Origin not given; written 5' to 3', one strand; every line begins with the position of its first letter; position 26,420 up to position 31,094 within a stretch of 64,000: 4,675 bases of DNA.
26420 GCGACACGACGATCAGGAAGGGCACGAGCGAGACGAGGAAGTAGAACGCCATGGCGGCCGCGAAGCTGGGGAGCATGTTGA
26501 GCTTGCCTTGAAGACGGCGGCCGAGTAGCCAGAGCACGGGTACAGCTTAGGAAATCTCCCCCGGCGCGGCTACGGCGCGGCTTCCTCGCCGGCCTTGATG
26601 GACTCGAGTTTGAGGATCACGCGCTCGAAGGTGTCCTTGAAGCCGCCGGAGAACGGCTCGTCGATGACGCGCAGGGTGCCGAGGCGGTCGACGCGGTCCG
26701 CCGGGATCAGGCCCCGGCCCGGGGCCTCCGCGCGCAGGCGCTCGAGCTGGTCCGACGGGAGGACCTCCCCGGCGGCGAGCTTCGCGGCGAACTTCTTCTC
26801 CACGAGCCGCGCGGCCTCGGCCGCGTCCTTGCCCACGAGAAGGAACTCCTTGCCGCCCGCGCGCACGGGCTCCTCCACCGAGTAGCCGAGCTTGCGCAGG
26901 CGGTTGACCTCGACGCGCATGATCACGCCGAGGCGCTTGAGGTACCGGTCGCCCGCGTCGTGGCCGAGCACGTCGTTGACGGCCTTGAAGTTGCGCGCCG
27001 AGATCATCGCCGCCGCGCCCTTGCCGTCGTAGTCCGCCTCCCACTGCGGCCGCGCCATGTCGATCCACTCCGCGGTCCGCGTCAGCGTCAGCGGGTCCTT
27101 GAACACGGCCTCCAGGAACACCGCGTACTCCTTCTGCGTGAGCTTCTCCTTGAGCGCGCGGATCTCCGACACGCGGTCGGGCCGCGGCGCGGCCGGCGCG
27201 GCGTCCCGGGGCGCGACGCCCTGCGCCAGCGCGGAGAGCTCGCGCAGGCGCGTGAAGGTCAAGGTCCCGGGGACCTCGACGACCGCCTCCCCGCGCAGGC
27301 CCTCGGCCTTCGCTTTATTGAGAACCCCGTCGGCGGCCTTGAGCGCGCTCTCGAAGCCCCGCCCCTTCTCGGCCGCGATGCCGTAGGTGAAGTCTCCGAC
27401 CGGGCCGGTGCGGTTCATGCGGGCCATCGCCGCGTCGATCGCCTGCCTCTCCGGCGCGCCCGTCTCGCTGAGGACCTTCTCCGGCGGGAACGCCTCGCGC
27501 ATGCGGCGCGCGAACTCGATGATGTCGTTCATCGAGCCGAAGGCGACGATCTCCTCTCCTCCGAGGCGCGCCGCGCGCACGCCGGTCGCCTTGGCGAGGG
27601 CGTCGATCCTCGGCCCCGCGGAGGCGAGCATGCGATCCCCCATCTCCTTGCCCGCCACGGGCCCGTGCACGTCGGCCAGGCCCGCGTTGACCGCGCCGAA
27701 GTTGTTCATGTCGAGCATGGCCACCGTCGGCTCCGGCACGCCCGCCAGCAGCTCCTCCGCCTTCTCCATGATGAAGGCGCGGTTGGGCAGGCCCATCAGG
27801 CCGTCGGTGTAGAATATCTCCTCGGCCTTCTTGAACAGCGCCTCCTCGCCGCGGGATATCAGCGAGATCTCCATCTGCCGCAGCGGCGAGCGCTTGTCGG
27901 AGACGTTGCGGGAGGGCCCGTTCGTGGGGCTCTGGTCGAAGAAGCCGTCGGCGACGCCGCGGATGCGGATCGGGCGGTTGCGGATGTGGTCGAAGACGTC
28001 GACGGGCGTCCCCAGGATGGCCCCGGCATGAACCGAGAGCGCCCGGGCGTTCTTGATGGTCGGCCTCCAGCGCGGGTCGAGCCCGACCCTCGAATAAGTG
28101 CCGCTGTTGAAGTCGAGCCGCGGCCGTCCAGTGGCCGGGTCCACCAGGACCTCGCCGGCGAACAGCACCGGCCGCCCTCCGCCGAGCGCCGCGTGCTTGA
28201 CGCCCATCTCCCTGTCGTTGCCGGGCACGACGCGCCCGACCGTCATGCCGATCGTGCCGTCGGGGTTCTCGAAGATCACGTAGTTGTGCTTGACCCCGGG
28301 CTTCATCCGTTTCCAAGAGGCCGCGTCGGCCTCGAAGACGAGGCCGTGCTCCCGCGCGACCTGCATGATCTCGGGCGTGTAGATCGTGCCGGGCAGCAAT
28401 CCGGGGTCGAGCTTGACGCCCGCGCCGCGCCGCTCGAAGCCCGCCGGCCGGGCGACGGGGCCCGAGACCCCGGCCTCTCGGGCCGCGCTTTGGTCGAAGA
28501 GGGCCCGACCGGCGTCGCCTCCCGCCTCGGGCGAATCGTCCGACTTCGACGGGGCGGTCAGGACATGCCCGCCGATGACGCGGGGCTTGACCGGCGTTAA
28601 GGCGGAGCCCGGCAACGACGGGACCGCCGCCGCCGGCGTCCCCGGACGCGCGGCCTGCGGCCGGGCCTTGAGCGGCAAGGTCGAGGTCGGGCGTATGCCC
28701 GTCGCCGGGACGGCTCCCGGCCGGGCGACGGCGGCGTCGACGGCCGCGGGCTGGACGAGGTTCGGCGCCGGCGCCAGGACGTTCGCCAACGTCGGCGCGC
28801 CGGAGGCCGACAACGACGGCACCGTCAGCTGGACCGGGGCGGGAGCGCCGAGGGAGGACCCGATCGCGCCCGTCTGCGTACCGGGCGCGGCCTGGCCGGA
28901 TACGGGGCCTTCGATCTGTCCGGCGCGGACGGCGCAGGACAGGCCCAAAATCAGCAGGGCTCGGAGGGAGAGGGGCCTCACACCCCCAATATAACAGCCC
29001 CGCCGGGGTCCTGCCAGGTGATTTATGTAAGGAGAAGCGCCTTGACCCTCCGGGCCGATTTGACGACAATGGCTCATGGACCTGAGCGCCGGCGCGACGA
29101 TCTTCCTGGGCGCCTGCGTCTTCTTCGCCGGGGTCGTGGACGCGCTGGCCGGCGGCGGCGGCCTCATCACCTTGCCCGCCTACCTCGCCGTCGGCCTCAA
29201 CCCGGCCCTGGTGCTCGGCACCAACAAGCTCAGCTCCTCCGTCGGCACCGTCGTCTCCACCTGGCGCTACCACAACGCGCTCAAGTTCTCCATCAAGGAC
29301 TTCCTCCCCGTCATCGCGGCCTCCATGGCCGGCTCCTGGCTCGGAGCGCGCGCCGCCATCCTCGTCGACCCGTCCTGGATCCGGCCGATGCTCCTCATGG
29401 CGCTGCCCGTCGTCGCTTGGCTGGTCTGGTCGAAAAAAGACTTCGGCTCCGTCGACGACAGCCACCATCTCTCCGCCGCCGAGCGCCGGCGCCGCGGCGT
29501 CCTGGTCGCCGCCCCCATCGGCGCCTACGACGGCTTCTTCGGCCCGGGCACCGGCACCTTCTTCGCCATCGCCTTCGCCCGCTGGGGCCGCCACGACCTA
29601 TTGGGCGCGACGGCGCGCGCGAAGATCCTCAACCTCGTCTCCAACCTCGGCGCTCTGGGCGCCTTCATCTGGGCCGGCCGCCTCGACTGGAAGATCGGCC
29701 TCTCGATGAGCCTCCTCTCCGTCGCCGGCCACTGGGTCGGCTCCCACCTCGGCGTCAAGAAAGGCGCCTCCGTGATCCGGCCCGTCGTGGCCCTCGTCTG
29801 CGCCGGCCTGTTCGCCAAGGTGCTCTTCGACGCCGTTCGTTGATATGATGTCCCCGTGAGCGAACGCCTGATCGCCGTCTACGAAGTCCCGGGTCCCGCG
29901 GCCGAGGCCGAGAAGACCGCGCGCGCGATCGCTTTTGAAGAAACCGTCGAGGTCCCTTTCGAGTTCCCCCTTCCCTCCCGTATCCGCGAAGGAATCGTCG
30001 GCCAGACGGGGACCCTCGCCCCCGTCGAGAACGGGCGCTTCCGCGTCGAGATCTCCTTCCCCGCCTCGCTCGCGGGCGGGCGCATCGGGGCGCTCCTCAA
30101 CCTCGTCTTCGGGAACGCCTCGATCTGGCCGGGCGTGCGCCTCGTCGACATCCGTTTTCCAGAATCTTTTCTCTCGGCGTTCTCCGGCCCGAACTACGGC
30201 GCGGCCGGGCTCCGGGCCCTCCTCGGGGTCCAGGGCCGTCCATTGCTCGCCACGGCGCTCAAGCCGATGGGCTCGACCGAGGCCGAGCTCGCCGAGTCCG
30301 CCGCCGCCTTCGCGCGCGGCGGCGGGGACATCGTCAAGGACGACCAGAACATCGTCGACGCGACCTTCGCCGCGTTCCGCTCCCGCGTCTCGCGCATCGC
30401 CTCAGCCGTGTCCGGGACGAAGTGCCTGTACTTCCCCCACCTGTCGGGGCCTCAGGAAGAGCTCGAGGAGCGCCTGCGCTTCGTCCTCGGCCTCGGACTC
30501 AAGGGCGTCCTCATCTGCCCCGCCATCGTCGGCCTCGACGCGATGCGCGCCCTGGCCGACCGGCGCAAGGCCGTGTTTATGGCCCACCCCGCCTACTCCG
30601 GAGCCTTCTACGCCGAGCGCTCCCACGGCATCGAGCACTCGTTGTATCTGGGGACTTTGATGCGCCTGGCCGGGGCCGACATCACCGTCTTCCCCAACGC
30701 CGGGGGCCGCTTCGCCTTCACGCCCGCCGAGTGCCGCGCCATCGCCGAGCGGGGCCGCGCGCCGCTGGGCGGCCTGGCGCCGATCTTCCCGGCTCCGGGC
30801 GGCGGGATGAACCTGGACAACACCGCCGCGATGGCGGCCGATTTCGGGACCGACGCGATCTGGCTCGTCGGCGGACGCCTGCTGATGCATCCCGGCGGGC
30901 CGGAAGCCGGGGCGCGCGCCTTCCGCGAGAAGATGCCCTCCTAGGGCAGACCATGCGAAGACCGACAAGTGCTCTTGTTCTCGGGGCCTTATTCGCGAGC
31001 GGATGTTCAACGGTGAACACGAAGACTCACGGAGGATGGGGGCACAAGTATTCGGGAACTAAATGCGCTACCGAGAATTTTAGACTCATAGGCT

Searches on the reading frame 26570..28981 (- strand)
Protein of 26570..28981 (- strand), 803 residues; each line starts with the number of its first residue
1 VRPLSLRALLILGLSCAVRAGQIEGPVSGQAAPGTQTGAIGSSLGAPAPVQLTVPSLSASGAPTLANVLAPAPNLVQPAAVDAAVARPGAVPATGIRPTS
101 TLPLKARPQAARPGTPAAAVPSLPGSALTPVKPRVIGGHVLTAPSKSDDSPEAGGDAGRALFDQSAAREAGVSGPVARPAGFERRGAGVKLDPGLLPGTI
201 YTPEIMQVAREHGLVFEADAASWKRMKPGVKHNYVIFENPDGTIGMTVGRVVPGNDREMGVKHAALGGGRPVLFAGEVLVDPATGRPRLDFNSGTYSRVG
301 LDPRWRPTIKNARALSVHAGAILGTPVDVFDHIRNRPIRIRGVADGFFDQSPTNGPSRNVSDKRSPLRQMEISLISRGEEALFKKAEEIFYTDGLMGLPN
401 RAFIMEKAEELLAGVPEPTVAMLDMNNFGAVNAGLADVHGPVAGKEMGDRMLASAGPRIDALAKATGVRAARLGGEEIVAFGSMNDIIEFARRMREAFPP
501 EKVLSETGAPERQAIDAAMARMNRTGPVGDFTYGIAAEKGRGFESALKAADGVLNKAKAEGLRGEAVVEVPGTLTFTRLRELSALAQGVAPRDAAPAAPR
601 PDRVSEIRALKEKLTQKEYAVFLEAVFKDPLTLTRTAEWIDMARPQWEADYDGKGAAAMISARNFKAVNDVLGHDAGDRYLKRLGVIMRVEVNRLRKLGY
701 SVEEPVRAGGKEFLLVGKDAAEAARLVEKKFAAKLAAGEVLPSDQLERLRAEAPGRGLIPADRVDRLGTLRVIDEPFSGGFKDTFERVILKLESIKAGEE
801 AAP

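Call 8: search_protein_families(library=pfam, proteins=[window:26570-28981:-], max_evalue=0.01)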
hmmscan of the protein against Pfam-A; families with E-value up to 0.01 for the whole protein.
window:26570-28981:- (803 aa): 1 family
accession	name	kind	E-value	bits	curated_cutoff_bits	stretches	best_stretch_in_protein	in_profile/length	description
PF00990.26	GGDEF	-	7.5e-18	65.2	23.8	2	391-560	2-157/161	Diguanylate cyclase, GGDEF domain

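Call 26: search_protein_families(library=ncbifam, proteins=[window:26570-28981:-], max_evalue=0.1)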
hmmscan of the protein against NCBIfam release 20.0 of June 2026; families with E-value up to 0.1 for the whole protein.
window:26570-28981:- (803 aa): 17 families
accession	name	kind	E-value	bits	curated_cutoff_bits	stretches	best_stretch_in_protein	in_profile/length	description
TIGR00254.1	GGDEF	domain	2.8e-18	66.2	37.4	2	654-727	36-104/168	diguanylate cyclase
NF038266.1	diguan_SiaD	equivalog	8.7e-17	61.3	290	2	656-744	127-209/252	biofilm regulation diguanylate cyclase SiaD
NF007423.1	PRK09966.1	equivalog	1.4e-13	50.5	325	2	606-724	220-333/390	diguanylate cyclase DgcN/YfiN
NF007380.0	PRK09894.1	equivalog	3.2e-12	46.4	256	2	656-739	160-237/296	diguanylate cyclase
NF007135.0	PRK09581.1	equivalog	5.2e-11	42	474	2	657-727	326-390/457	PleD family two-component system response regulator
NF045675.1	PhdiestaseDibA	equivalog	9.2e-11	40.8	980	2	387-564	200-360/623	phosphodiesterase DibA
NF051473.1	DigCycDgcsShew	equivalog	3.7e-09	36.4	400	1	663-737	175-242/291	diguanylate cyclase DgcS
NF007474.0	PRK10060.1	equivalog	8.6e-08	30.8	782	2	388-482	235-322/663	cyclic di-GMP phosphodiesterase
NF047654.1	DiguCycDgcRLepto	equivalog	1.2e-06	27.6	500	1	656-720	166-223/295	diguanylate cyclase DgcR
NF007298.0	PRK09776.1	equivalog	2.1e-06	25.9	1135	1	654-729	715-784/1111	diguanylate cyclase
NF040885.1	diguan_DgcJ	equivalog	3.3e-06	26.2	500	1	663-728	381-441/493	diguanylate cyclase DgcJ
NF053781.1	cdiGMPphdstlr2612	equivalog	3.4e-06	25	1600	1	390-481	840-927/1268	Tlr1612 family c-di-GMP phosphodiesterase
NF011955.1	PRK15426.1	equivalog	5.3e-06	24.9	408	1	662-741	437-510/564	cellulose biosynthesis regulator diguanylate cyclase DgcQ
NF041606.1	dguan_cyc_DgcA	equivalog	3.8e-05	22.8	370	1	659-724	214-274/340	diguanylate cyclase DgcA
NF052458.1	PhdiestGepA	equivalog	0.0037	15.5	1200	0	654-720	450-509/840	phosphodiesterase GepA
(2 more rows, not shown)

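Call 44: search_solved_structures(query=window:26570-28981:-, max_evalue=1)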
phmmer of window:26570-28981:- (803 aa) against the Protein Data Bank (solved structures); distinct sequences matched with E-value up to 1: 31.
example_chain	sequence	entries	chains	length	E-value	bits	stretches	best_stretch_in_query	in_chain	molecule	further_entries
8wcn_A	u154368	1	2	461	0.00018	23.3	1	652-726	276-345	Diguanylate cyclase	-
5euh_A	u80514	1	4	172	0.00019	23.2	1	637-729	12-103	Putative GGDEF domain membrane protein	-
7e6g_A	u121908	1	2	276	0.0004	22.1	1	612-716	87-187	Putative GGDEF domain protein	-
9g86_A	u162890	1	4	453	0.0013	20.4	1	656-728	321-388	Response regulator PleD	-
9g85_A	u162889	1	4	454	0.0013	20.4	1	656-728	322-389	Response regulator PleD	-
2wb4_A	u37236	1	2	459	0.0013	20.4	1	656-728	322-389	DIGUANYLATE CYCLASE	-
1w25_A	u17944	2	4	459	0.0013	20.4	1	656-728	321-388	STALKED-CELL DIFFERENTIATION CONTROLLING PROTEIN | RESPONSE REGULATOR PLED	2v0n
4urs_A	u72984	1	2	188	0.0054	18.3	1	658-721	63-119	DIGUANYLATE CYCLASE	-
6d9m_A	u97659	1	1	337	0.0081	17.8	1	648-780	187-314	Fusion protein of Endolysin,Response receiver sensor diguanylate cyclase, GAF domain-conta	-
3i5c_A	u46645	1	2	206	0.0099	17.5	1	602-731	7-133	Fusion of General control protein GCN4 and WSPR response regulator protein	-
3ign_A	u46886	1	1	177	0.012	17.2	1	637-732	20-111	Diguanylate cyclase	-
3icl_A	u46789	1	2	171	0.019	16.5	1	658-745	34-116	EAL/GGDEF domain protein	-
4wxo_A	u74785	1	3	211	0.021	16.4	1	382-498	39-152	Uncharacterized protein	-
3i5a_A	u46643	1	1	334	0.026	16.1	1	654-736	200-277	Response regulator/GGDEF domain protein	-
9p6j_A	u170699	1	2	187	0.039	15.5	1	609-746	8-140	diguanylate cyclase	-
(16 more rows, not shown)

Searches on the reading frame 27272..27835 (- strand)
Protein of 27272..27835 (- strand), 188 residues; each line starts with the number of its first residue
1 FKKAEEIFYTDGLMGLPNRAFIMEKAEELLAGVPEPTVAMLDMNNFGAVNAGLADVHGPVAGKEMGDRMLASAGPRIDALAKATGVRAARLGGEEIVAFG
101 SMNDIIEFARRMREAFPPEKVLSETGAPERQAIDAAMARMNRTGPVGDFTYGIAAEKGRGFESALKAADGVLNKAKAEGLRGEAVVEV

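Call 81: search_solved_structures(query=window:27272-27835:-, max_evalue=10, show_alignments=2)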
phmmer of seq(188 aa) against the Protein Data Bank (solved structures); distinct sequences matched with E-value up to 10: 8.
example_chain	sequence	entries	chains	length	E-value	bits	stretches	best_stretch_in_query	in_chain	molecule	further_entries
3icl_A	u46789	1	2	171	0.0079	19.3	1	11-98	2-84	EAL/GGDEF domain protein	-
4wxo_A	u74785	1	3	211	0.012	18.7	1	3-117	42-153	Uncharacterized protein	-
4urs_A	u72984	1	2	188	0.032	17.3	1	2-98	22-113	DIGUANYLATE CYCLASE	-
1fzt_A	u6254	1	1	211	0.21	14.7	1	78-136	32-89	PHOSPHOGLYCERATE MUTASE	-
4zmm_A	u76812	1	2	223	0.51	13.4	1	61-116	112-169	diguanylate cyclase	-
8rht_A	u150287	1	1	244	0.74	12.9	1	26-64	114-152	Bifunctional dihydrofolate reductase-thymidylate synthase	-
3rg9_A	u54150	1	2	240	0.77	12.8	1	26-64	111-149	Bifunctional dihydrofolate reductase-thymidylate synthase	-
3qfx_A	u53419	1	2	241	0.77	12.8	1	26-64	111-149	Bifunctional dihydrofolate reductase-thymidylate synthase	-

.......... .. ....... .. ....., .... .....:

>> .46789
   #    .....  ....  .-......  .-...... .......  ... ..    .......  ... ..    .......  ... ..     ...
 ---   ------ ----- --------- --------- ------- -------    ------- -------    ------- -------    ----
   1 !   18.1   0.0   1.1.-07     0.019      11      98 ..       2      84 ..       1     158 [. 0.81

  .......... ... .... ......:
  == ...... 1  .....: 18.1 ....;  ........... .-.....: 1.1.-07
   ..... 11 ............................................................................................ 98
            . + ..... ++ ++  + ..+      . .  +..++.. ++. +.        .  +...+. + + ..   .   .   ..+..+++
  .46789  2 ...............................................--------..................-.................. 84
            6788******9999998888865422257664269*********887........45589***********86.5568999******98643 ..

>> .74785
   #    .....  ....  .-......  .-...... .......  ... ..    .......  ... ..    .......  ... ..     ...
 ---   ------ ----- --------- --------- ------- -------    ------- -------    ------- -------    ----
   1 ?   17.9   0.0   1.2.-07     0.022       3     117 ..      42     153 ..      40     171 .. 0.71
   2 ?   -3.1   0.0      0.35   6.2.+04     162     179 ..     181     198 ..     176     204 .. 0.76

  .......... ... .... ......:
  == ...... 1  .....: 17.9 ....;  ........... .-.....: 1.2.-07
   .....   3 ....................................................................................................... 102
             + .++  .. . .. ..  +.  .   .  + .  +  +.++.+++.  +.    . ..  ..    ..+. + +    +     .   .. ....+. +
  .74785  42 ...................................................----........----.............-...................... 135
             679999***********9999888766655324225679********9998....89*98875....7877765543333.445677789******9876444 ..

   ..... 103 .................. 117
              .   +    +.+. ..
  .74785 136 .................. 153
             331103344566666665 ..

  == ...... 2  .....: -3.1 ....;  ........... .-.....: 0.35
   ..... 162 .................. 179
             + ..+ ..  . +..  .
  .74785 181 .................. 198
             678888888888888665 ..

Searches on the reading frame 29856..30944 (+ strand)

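Call 68: search_protein_families(library=pfam, proteins=[window:29856-30944:+], max_evalue=0.00001)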
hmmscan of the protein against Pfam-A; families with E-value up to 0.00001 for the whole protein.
window:29856-30944:+ (362 aa): 1 family
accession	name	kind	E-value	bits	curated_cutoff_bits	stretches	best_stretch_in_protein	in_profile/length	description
PF00016.26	RuBisCO_large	-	3.2e-20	73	30.1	1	118-275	4-171/299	Ribulose bisphosphate carboxylase large chain, catalytic domain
